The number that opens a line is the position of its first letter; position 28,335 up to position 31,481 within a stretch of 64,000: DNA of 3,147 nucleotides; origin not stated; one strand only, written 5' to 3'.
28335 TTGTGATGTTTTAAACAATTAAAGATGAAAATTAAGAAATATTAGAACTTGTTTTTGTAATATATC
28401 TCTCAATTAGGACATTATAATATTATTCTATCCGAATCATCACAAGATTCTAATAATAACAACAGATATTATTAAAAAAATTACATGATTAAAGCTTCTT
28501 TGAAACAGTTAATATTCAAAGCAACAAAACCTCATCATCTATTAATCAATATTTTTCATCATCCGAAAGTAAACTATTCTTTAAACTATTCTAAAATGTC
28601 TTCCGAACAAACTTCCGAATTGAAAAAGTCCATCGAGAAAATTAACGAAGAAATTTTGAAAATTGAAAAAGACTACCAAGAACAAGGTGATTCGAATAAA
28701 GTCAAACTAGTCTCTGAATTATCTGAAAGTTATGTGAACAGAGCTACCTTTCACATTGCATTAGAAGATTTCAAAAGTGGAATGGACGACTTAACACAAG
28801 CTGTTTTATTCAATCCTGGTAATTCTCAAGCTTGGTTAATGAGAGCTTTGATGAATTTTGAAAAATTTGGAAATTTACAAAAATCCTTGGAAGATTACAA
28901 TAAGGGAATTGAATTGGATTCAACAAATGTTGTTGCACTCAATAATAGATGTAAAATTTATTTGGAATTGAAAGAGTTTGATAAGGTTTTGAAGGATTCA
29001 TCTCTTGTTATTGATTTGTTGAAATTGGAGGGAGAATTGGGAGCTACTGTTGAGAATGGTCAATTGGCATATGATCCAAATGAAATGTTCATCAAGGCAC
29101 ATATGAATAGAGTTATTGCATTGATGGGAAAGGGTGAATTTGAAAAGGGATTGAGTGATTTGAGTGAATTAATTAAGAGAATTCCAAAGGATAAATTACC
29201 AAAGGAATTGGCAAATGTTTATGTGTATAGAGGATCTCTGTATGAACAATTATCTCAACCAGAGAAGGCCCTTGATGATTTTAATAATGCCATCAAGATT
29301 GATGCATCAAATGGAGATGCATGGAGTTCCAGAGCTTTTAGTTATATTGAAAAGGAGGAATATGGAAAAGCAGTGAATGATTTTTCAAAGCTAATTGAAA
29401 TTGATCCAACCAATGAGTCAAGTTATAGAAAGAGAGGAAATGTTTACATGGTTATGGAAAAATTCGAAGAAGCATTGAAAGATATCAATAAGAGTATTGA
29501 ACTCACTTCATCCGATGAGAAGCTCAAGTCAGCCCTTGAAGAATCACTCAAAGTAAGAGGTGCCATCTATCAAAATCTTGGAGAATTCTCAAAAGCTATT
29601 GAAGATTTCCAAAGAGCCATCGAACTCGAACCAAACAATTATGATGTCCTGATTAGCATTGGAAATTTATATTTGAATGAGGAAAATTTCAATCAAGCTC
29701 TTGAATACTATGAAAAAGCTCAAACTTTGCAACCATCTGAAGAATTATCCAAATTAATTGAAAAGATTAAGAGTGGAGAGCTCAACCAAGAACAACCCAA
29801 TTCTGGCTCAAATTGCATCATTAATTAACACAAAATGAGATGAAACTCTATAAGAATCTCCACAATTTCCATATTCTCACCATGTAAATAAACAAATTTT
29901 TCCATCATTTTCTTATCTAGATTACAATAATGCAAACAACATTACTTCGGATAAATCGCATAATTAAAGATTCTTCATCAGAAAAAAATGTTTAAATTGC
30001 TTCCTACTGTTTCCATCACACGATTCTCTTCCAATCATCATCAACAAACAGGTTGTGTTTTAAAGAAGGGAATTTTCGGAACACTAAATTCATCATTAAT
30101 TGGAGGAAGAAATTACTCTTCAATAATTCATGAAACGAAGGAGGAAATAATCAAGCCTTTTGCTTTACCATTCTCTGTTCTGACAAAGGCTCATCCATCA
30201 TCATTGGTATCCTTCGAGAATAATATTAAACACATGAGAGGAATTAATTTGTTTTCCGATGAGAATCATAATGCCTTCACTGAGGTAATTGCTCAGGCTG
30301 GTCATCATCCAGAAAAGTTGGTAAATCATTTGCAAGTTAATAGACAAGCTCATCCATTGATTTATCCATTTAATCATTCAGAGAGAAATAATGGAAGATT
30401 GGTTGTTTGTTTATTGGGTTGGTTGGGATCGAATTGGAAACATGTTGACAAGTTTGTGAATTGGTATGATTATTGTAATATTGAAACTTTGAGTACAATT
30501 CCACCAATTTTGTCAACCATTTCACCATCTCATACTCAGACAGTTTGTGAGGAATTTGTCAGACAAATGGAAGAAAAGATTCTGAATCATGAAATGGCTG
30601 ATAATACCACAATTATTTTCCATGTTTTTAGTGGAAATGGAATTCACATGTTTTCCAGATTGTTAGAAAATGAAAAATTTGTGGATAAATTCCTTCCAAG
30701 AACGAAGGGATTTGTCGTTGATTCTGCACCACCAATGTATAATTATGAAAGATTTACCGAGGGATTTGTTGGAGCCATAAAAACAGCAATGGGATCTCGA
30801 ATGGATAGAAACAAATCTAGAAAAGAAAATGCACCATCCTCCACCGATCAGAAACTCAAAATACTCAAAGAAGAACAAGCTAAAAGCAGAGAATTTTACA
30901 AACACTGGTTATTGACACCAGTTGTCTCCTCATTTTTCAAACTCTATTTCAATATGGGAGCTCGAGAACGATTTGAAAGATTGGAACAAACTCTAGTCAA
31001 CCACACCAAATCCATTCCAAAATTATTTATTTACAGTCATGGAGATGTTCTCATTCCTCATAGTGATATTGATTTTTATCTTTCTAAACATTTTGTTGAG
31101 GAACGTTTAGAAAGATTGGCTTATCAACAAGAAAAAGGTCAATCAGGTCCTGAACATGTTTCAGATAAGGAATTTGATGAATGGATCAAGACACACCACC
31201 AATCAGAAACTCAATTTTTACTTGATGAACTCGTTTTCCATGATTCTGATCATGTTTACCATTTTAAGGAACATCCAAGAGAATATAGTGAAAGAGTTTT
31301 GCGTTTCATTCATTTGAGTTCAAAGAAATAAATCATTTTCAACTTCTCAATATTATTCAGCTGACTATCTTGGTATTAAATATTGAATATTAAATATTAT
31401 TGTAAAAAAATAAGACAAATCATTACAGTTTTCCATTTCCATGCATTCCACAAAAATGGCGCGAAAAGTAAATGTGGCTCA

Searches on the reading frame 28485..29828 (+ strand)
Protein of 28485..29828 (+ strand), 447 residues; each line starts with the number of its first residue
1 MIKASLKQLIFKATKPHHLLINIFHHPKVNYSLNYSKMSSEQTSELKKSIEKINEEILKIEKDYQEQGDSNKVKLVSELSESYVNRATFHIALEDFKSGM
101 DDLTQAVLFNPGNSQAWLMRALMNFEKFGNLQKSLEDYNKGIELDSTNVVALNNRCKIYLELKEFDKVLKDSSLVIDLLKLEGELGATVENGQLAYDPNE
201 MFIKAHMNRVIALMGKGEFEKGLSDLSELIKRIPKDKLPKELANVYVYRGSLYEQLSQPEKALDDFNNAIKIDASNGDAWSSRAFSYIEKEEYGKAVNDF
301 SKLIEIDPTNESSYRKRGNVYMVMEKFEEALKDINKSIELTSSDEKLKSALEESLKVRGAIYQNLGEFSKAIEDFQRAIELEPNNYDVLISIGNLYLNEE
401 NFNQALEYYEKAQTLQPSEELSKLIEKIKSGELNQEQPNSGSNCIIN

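Call 15: search_protein_families(library=pfam, proteins=[window:28485-29828:+])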
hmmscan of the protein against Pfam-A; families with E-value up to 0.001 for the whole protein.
window:28485-29828:+ (447 aa): 28 families (the best 25 are shown)
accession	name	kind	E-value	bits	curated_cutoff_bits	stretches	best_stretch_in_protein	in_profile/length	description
PF00515.34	TPR_1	-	3.1e-55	182.3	27.8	5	354-385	3-34/34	Tetratricopeptide repeat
PF07719.23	TPR_2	-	1.6e-44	146.8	27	3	354-385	3-34/34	Tetratricopeptide repeat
PF13181.12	TPR_8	-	1.6e-33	112.4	25.7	2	387-418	2-33/34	Tetratricopeptide repeat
PF13414.12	TPR_11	-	2.8e-26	91.3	26.8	2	287-322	4-39/42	TPR repeat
PF13431.12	TPR_17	-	5.8e-24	82.8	24.4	1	375-407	2-34/34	Tetratricopeptide repeat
PF13371.12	TPR_9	-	3.4e-20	72.3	35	0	358-387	35-64/73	Tetratricopeptide repeat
PF13428.12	TPR_14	-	1.8e-18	65.6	23.5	0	355-390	4-39/44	Tetratricopeptide repeat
PF13424.12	TPR_12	-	1.2e-16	61.1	30.1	1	313-381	5-74/77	Tetratricopeptide repeat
PF14559.12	TPR_19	-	1.5e-15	57.7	25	1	366-427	5-67/68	Tetratricopeptide repeat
PF13432.12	TPR_16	-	9.1e-15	55.2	32.7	1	362-418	7-63/65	Tetratricopeptide repeat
PF23914.1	TPR_CcmH_CycH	-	2.3e-12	47.4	42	1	308-419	47-154/158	Cytochrome c-type biogenesis protein H TPR domain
PF13429.12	TPR_15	-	2.7e-10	40.6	26.2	0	329-388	124-182/280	Tetratricopeptide repeat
PF10516.15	SHNi-TPR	-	7.6e-10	38.6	21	0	387-412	2-27/38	SHNi-TPR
PF13174.12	TPR_6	-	3.2e-09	37.3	26.3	0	359-384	7-32/33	Tetratricopeptide repeat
PF13176.12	TPR_7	-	1.8e-07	31.1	27.9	0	389-419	2-34/36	Tetratricopeptide repeat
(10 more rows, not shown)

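Call 32: list_cluster_members(proteins=[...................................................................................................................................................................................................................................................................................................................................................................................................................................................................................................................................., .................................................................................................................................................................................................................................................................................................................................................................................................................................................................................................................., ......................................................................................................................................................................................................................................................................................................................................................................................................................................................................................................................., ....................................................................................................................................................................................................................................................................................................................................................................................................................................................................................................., window:28485-29825:+, window:29988-31328:+, window:41706-43331:-, window:58401-60533:+, window:60547-63060:-, window:6643-8811:-])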
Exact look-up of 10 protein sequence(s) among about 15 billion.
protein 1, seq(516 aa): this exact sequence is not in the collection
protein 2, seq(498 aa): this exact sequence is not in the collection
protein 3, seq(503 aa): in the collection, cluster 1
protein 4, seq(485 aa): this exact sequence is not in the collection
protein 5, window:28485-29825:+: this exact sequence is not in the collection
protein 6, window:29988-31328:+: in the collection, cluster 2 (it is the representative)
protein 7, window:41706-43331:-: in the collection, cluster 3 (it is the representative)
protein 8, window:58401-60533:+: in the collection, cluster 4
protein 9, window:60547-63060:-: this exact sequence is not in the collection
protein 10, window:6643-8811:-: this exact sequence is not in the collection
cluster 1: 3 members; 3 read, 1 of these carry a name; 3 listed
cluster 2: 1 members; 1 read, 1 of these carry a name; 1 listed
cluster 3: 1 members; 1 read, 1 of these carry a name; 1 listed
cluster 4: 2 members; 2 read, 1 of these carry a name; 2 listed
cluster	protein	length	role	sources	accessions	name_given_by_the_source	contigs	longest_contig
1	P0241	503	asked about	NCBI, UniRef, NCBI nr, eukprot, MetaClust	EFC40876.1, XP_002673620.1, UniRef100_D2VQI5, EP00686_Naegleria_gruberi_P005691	predicted protein [Naegleria gruberi] | Predicted protein n=1 Tax=Naegleria gruberi TaxID=5762 RepID=D2VQI5_NAEGR | uncharacterized protein NAEGRDRAFT_71237 [Naegleria gruberi]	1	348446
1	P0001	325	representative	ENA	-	-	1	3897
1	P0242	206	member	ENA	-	-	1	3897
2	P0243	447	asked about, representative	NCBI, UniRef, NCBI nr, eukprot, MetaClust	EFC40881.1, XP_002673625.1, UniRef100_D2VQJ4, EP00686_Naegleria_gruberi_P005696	predicted protein [Naegleria gruberi] | Predicted protein n=1 Tax=Naegleria gruberi TaxID=5762 RepID=D2VQJ4_NAEGR | uncharacterized protein NAEGRDRAFT_51470 [Naegleria gruberi]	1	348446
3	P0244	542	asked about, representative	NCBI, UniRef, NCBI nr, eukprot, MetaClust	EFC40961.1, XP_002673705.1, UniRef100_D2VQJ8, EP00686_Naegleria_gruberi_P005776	predicted protein [Naegleria gruberi] | Predicted protein n=1 Tax=Naegleria gruberi TaxID=5762 RepID=D2VQJ8_NAEGR | uncharacterized protein NAEGRDRAFT_71251 [Naegleria gruberi]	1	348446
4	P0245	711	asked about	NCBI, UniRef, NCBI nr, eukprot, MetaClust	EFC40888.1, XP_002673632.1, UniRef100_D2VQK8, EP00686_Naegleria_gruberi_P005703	predicted protein [Naegleria gruberi] | Predicted protein n=1 Tax=Naegleria gruberi TaxID=5762 RepID=D2VQK8_NAEGR | uncharacterized protein NAEGRDRAFT_71261 [Naegleria gruberi]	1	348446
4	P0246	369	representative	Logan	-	-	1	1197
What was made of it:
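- On U2-type GT-AG spliceosomal intron (segment 1, 14890-14943): The public model keeps it (call 32).
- Closest known: Annotated first intron of Naegleria gruberi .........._71237. Same: The public 503-aa protein equals the window translation with 15205-15243 and 15285-15333 removed (call 32).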

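Call 56: predict_structure(alignment_id=A2)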
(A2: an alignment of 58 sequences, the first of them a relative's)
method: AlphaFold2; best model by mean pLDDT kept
length: 503 residues; sequences in the alignment: 58
mean_pLDDT: 91.8   pTM: 0.90
mean pLDDT of the five models: 91.8, 90.6, 89.4, 89.4, 89.0
residues with pLDDT >= 90: 398; 70-90: 82; 50-70: 22; < 50: 1
segments of 3 or more residues with pLDDT < 50: none
pLDDT, mean of each block of 10 residues (from residue 1): 76 68 82 95 92 95 66 86 93 90 97 96 83 82 96 92 97 96 96 97 96 96 77 97 92 97 97 96 96 92 94 95 95 98 93 85 86 93 97 96 92 92 92 96 96 97 94 96 98 97 90
secondary structure, 60 per line:
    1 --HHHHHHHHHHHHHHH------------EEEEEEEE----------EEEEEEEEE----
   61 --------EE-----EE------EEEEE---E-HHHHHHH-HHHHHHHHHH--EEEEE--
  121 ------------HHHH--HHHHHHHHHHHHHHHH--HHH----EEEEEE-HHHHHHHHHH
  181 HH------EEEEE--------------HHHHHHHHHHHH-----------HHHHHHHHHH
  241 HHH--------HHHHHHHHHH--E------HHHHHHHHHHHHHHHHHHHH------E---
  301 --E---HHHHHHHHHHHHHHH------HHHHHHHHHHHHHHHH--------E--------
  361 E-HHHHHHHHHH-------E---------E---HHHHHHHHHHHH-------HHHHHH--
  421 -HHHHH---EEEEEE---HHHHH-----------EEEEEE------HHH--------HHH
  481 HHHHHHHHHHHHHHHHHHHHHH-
elements in order: H3-17 E30-37 E48-56 E84-88 H94-100 H102-111 E114-118 H133-136 H139-154 E164-169 H171-182 E189-193 H208-219 H231-243 H252-261 H271-290 H307-321 H328-343 H363-372 H394-405 H413-418 H422-426 E430-435 H439-443 E455-460 H478-502
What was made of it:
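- The AF2 model of the segment-1-containing protein has pLDDT 91.8 and pTM 0.90 (call 56).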

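Call 61: search_protein_families(library=pfam, proteins=[P0241])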
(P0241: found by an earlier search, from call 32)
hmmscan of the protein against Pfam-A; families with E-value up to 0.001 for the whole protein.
P0241 (503 aa): 3 families
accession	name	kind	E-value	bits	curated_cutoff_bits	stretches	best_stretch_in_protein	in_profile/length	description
PF05577.18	Peptidase_S28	-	7.8e-64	216.5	25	1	36-486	1-433/434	Serine carboxypeptidase S28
PF00561.26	Abhydrolase_1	-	2.2e-06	28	25.8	1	83-195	2-102/245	alpha/beta hydrolase fold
PF11144.14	DUF2920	-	0.0001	22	24.7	1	119-199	144-223/400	Protein of unknown function (DUF2920)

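Call 76: fold_search(model_id=the predicted structure, library=pdb)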
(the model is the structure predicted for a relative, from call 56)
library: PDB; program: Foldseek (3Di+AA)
matches with E <= 10: 1695; with E <= 0.001: 992
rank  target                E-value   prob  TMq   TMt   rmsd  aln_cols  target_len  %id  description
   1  3n2z_B                5.2e-42  1.00  0.81  0.92   2.5       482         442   32  The Structure of Human Prolylcarboxypeptidase at 2.80 Angstroms Resolution (released 2010-07-07)
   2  3jyh_A                4.5e-39  1.00  0.80  0.88   3.0       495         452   32  Human dipeptidyl peptidase DPP7 (released 2009-10-13)
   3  3jyh_D                8.6e-39  1.00  0.79  0.87   3.2       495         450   32  Human dipeptidyl peptidase DPP7 (released 2009-10-13)
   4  3jyh_C                1.1e-38  1.00  0.80  0.89   3.1       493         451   32  Human dipeptidyl peptidase DPP7 (released 2009-10-13)
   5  4ebb_B                1.3e-38  1.00  0.79  0.88   2.9       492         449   31  Structure of DPP2 (released 2012-09-19)
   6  3n0t_D                9.0e-37  1.00  0.79  0.88   3.1       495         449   32  Human dipeptidil peptidase DPP7 complexed with inhibitor GSK237826A (released 2010-07-21)
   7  8b57_A                2.9e-22  1.00  0.67  0.70   5.3       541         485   18  Structure of prolyl endoprotease from Aspergillus niger CBS 109712 (released 2023-12-20)
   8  7wab_A                5.5e-22  1.00  0.66  0.68   6.4       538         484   17  Crystal structure of the prolyl endoprotease, PEP, from Aspergillus niger (released 2022-01-12)
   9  8bbx_A                1.5e-21  1.00  0.67  0.70   5.4       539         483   18  Structure of prolyl endoprotease from Aspergillus niger CBS 109712 in space group C222(1) (released 2023-12-20)
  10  8bbx_B                2.9e-21  1.00  0.66  0.68   6.4       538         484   18  Structure of prolyl endoprotease from Aspergillus niger CBS 109712 in space group C222(1) (released 2023-12-20)
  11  8b6q                  2.9e-08  1.00  0.33  0.35  19.9       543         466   13  X-ray structure of the haloalkane dehalogenase HaloTag7 with an insertion of Calmodulin-M13 fusion at position 154-156 t (released 2023-10-11)
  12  1xrq                  4.8e-08  1.00  0.32  0.51  12.6       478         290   10  Crystal structure of active site F1-mutant E245Q soaked with peptide Phe-Leu (released 2005-07-12)
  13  8e19                  7.0e-08  1.00  0.41  0.45  11.6       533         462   12  Crystal structure of TnmK1 complexed with TNM H (released 2022-11-09)
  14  8e18                  8.6e-08  1.00  0.34  0.36  14.7       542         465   12  Crystal structure of apo TnmK1 (released 2022-11-09)
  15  7ots_A                9.6e-08  1.00  0.32  0.51  12.0       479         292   10  Crystal structure of human Monoacylglycerol Lipase ABHD6 in complex with oleic acid and octyl glucoside (released 2021-06-23)
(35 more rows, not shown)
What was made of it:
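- On Peptidase family S28 (PRCP/DPP7): Its top PDB hits are 3n2z and 3jyh, with target-normalised TM 0.88-0.92 (calls 56, 76).
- Closest known: Human lysosomal Pro-X carboxypeptidase PRCP. Same: The fold match has target-normalised TM 0.92 and rmsd 2.5 (call 76).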

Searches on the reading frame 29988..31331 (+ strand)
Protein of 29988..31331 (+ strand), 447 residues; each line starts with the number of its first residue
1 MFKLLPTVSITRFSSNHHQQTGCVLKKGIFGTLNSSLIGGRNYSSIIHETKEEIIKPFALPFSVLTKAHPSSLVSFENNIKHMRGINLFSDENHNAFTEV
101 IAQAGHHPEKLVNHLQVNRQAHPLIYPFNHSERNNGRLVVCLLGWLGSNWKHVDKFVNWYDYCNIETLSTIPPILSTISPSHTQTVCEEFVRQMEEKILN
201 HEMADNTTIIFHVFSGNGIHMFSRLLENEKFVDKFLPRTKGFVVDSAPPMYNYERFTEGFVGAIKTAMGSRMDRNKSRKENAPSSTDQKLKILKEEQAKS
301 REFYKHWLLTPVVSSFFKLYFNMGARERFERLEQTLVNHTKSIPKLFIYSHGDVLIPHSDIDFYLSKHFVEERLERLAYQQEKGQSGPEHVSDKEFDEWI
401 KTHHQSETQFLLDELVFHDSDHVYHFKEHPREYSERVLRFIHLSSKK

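Call 15: search_protein_families(library=pfam, proteins=[window:29988-31331:+])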
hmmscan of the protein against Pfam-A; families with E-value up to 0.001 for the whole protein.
window:29988-31331:+ (447 aa): 1 family
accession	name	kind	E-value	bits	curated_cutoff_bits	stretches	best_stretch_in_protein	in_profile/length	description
PF05705.20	DUF829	-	6.8e-31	108.4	25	2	139-365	2-203/242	Eukaryotic protein of unknown function (DUF829)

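Call 61: search_protein_families(library=pfam, proteins=[P0241])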
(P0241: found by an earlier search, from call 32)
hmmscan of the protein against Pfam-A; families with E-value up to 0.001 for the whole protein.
P0241 (503 aa): 3 families
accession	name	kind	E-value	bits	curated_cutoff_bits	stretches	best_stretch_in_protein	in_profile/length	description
PF05577.18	Peptidase_S28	-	7.8e-64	216.5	25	1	36-486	1-433/434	Serine carboxypeptidase S28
PF00561.26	Abhydrolase_1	-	2.2e-06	28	25.8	1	83-195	2-102/245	alpha/beta hydrolase fold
PF11144.14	DUF2920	-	0.0001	22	24.7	1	119-199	144-223/400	Protein of unknown function (DUF2920)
